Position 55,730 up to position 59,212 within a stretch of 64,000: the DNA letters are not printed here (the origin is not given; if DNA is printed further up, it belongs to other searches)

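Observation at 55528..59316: GTPase-less Roadblock/LC7 + 1060-aa PATAN-like/Roadblock/coiled-coil giant + 2-TM microprotein operon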

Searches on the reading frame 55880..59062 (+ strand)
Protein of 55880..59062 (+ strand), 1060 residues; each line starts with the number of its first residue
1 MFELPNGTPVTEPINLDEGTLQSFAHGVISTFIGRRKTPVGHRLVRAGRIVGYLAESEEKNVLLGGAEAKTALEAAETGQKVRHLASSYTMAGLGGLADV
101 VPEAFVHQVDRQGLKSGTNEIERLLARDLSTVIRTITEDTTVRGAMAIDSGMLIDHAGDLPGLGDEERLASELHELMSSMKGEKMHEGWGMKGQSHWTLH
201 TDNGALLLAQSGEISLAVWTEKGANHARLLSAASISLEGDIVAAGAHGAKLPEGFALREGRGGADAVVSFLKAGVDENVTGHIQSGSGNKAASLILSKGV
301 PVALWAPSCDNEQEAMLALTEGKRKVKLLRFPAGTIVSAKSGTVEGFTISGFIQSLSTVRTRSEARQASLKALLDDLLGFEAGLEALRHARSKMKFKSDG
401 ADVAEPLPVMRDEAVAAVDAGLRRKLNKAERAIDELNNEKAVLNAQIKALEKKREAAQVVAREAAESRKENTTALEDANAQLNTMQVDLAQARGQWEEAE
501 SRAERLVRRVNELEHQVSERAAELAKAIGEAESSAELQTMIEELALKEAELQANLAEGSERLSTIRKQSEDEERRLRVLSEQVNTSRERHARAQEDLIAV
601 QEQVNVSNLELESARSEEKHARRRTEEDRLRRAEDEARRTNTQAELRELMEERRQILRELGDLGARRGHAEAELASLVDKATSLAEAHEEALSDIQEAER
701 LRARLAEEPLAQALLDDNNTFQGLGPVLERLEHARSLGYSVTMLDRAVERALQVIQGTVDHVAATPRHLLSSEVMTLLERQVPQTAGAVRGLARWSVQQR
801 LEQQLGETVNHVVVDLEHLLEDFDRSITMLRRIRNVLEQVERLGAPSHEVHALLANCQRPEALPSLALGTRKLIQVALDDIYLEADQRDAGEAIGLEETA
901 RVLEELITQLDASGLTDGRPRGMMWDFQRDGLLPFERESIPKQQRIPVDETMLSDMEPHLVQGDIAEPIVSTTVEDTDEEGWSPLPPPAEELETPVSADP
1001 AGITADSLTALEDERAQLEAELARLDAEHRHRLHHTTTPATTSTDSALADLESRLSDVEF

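Call 3: search_protein_families(library=pfam, proteins=[window:55880-59062:+], max_evalue=1)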
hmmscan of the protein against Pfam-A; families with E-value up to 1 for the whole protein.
window:55880-59062:+ (1060 aa): 1 family
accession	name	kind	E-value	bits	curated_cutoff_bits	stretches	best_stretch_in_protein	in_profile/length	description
PF22890.2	TPR_EMC2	-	0.27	11.8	27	1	486-559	24-96/145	EMC2 TPR-like repeat domain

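Call 4: search_protein_families(library=ncbifam, proteins=[window:55880-59062:+], max_evalue=1)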
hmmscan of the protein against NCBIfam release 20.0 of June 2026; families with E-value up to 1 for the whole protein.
window:55880-59062:+ (1060 aa): 8 families
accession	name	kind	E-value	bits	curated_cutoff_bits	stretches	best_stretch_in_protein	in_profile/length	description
TIGR02168.1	SMC_prok_B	equivalog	3.9e-13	48.1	567.35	1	312-727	557-989/1181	chromosome segregation protein SMC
NF002572.0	PRK02224.1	equivalog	0.00051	18.5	1087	1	373-847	154-608/888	DNA double-strand break repair ATPase Rad50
TIGR04523.1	Mplasa_alph_rch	subfamily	0.0071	14.3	270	1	424-643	419-632/745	helix-rich protein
TIGR02169.1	SMC_prok_A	equivalog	0.0097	13.6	729.4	1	423-706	177-462/1165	chromosome segregation protein SMC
NF041034.1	Rad50_Sulf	equivalog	0.012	13.4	1000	1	428-710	444-718/872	DNA double-strand break repair ATPase Rad50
NF045487.1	ASRP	equivalog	0.084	11.4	300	1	422-577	322-477/593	archaea-specific SMC-related protein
NF001645.0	PRK00420.1-2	equivalog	0.19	11.8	162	0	798-844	57-103/106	hypothetical protein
NF045780.1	TrlF_fam_ATP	equivalog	0.72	8.4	350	1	355-534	513-691/944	TrlF family AAA-like ATPase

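Call 6: find_homologous_proteins(query=window:55880-59062:+)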
Query window:55880-59062:+ (1060 aa): 536 proteins with E <= 0.001 among 8000 candidates; the best 120 are listed.
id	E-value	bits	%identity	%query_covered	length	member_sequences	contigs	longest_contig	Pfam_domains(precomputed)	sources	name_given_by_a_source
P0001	0.0e+0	2249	100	100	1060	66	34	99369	-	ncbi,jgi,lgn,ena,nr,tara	ncbi:MAG TPA: hypothetical protein D7I13_02685 [Candidatus Poseidoniales archaeon]|nr:MAG TPA: hypot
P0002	0.0e+0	1894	83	100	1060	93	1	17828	-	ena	-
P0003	0.0e+0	1871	82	100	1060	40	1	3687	-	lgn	-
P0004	0.0e+0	1868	82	100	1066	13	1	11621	-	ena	-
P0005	0.0e+0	1859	82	100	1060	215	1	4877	-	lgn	-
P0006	0.0e+0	1856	82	100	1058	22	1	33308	-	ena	-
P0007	0.0e+0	1847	82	100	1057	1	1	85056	-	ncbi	ncbi:MAG: hypothetical protein VW982_01310 [Candidatus Poseidoniales archaeon]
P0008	0.0e+0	1846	82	100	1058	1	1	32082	-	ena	-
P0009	0.0e+0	1846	82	100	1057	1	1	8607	-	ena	-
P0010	0.0e+0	1846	81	100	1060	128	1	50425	-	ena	-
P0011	0.0e+0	1846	82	100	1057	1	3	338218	-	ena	-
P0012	0.0e+0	1846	82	100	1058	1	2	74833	-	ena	-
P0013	0.0e+0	1844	82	100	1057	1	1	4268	-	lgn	-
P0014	0.0e+0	1844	82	100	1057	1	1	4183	-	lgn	-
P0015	0.0e+0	1844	82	100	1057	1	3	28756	-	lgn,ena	-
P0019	0.0e+0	1841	81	100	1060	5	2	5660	-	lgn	-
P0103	0.0e+0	1676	75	100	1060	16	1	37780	-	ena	-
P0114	0.0e+0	1559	71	100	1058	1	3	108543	-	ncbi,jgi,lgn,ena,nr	ncbi:MAG TPA: hypothetical protein QGI72_01690 [Poseidonia sp.]|nr:hypothetical protein [Poseidonia 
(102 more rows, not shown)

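Call 14: find_encoding_contigs(protein=P0114, flank=8000, max_places=3)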
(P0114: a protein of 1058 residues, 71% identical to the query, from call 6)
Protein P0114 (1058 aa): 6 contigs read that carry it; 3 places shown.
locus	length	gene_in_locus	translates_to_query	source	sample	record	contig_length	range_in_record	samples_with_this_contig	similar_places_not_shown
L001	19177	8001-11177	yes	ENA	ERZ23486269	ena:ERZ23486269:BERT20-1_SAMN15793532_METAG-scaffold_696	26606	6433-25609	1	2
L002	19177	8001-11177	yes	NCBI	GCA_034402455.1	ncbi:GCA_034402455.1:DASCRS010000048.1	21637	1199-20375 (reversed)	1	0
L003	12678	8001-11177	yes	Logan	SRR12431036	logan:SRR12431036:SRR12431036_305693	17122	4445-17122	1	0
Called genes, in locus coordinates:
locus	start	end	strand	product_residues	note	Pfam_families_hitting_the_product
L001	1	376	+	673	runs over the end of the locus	PF02824:TGS (weak), PF07973:tRNA_SAD, PF00587:tRNA-synt_2b, PF03129:HGTP_anticodon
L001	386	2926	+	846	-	-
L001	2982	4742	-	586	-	-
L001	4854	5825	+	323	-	PF02729:OTCace_N, PF00185:OTCace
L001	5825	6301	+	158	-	PF01948:PyrI, PF02748:PyrI_C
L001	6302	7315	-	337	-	PF22082:TtuA_LIM_N (weak), PF01171:ATP_bind_3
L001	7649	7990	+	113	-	-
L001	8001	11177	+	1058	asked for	-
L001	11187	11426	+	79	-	-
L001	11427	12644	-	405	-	-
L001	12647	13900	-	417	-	PF01882:DUF58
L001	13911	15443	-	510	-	PF14258:DUF4350 (weak)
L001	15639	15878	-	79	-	PF05239:PRC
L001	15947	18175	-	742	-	PF02359:CDC48_N, PF02933:CDC48_2, PF05496:RuvB_N, PF00004:AAA, PF13191:AAA_16 (weak), PF17862:AAA_lid_3, PF00004:AAA, PF17862:AAA_lid_3, +21 more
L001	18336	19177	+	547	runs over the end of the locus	PF00171:Aldedh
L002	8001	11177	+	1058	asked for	-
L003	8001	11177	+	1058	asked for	-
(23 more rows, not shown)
